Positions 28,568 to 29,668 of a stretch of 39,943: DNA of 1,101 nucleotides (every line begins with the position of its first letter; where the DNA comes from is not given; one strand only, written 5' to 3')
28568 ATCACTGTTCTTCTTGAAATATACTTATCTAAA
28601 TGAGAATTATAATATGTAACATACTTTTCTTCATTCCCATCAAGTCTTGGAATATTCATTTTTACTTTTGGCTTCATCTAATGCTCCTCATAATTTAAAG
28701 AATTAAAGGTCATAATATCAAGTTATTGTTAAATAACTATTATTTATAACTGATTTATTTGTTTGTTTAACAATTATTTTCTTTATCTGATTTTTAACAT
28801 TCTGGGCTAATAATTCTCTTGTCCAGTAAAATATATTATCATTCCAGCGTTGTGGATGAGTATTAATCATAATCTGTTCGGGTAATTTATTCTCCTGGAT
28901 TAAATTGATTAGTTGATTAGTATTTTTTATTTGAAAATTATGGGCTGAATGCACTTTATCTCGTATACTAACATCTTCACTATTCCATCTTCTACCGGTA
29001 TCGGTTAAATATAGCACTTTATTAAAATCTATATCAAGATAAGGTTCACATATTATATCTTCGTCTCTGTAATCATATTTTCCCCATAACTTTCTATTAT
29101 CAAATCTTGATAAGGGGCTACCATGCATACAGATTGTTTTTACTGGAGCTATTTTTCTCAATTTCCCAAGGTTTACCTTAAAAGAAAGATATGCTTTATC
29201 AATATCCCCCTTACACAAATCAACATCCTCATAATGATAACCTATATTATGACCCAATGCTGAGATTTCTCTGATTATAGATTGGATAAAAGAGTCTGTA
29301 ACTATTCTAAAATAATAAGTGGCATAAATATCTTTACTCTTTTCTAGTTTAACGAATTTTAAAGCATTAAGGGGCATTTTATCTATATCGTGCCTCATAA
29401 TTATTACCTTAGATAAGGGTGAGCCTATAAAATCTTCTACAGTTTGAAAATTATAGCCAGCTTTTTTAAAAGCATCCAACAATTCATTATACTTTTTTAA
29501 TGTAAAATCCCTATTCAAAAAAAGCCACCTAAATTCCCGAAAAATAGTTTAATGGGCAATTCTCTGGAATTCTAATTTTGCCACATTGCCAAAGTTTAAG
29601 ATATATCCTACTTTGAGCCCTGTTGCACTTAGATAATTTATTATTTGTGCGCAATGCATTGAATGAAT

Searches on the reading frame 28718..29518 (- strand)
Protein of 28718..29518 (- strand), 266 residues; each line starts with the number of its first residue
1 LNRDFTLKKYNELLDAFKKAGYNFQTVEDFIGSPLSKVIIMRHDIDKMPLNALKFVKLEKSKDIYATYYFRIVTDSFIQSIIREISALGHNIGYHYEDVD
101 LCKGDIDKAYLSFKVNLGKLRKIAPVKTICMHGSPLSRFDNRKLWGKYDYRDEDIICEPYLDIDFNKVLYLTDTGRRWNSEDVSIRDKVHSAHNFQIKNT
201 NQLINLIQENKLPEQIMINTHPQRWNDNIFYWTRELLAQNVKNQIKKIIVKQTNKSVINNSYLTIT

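Call 100: find_homologous_proteins(query=window:28718-29518:-, max_evalue=1e-30)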
Query window:28718-29518:- (266 aa): 7733 proteins with E <= 1e-30 among 8000 candidates; the best 120 are listed.
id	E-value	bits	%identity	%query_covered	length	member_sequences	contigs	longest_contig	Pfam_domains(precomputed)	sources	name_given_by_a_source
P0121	1.1e-161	554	91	100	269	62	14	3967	-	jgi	-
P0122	1.2e-152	525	88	99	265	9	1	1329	-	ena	-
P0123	1.2e-147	508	85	96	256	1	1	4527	-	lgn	-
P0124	3.2e-147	507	88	94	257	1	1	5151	-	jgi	-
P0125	2.3e-146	504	84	96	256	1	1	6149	-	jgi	jgi:hypothetical protein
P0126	3.7e-146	503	85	95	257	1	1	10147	-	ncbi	-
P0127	1.3e-145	501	84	96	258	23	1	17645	-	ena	-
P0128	1.9e-145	501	85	95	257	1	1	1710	-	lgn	-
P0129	9.6e-145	499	87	94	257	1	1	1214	-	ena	-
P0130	3.1e-143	494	85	95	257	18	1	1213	-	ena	-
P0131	1.6e-139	482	82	96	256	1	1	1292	PF24960.2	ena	-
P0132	5.2e-138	477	82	95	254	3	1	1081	-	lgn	-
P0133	7.1e-138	476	83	93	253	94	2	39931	-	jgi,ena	-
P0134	3.4e-133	461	80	95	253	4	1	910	-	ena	-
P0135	3.1e-122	425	74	95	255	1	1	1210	-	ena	-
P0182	1.7e-92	327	55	94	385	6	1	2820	PF05635.18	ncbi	-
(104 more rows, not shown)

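Call 101: find_encoding_contigs(protein=P0121, flank=2500, max_places=4)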
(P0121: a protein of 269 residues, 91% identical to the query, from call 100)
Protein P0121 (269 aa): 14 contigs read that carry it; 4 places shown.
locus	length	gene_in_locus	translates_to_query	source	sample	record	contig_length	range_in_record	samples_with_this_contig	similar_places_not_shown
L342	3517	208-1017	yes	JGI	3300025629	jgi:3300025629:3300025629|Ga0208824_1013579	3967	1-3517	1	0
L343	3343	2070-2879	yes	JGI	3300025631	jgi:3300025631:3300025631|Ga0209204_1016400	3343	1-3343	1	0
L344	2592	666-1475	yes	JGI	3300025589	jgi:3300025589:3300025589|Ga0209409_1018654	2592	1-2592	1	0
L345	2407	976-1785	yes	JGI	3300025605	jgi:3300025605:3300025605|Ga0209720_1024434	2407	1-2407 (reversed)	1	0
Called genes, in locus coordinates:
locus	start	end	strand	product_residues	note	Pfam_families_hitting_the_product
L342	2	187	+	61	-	?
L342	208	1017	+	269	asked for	-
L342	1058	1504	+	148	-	-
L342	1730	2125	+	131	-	PF13366:PDDEXK_3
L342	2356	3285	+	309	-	PF01073:3Beta_HSD, PF01370:Epimerase, PF02719:Polysacc_synt_2, PF04321:RmlD_sub_bind (weak), PF05368:NmrA (weak), PF07993:NAD_binding_4, PF13460:NAD_binding_10, PF16363:GDP_Man_Dehyd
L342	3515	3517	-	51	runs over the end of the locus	-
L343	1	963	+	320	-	?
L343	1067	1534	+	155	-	PF04892:VanZ-LLP1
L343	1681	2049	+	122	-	PF13366:PDDEXK_3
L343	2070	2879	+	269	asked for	-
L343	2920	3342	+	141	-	?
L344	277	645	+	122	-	PF13366:PDDEXK_3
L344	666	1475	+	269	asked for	-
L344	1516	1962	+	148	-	-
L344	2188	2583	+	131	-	PF13366:PDDEXK_3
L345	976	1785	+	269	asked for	-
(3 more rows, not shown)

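Call 102: find_encoding_contigs(protein=P0126, flank=2500, max_places=2)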
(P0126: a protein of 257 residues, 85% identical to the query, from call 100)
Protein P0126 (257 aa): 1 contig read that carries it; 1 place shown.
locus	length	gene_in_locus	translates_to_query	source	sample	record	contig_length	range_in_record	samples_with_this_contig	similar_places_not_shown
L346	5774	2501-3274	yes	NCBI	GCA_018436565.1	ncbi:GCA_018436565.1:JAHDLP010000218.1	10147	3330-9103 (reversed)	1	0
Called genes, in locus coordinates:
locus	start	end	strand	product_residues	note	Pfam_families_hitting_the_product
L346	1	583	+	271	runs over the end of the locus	PF13276:HTH_21, PF00665:rve, PF13683:rve_3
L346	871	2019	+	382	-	PF02350:Epimerase_2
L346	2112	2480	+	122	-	PF13366:PDDEXK_3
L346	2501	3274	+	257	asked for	-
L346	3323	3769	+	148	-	-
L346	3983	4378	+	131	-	PF13366:PDDEXK_3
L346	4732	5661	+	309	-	PF01073:3Beta_HSD, PF01370:Epimerase, PF02719:Polysacc_synt_2, PF04321:RmlD_sub_bind, PF05368:NmrA, PF07993:NAD_binding_4, PF13460:NAD_binding_10, PF16363:GDP_Man_Dehyd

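Call 103: find_encoding_contigs(protein=P0182, flank=2500, max_places=2)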
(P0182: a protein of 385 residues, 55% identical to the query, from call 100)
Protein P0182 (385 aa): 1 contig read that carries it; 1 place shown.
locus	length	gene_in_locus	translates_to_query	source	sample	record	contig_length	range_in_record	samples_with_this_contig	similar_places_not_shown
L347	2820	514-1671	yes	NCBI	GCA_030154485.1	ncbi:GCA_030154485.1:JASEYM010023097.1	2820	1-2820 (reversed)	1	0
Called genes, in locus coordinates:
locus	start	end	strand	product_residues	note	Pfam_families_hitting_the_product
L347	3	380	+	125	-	?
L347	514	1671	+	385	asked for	PF05635:23S_rRNA_IVP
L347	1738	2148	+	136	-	PF05635:23S_rRNA_IVP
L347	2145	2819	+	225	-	?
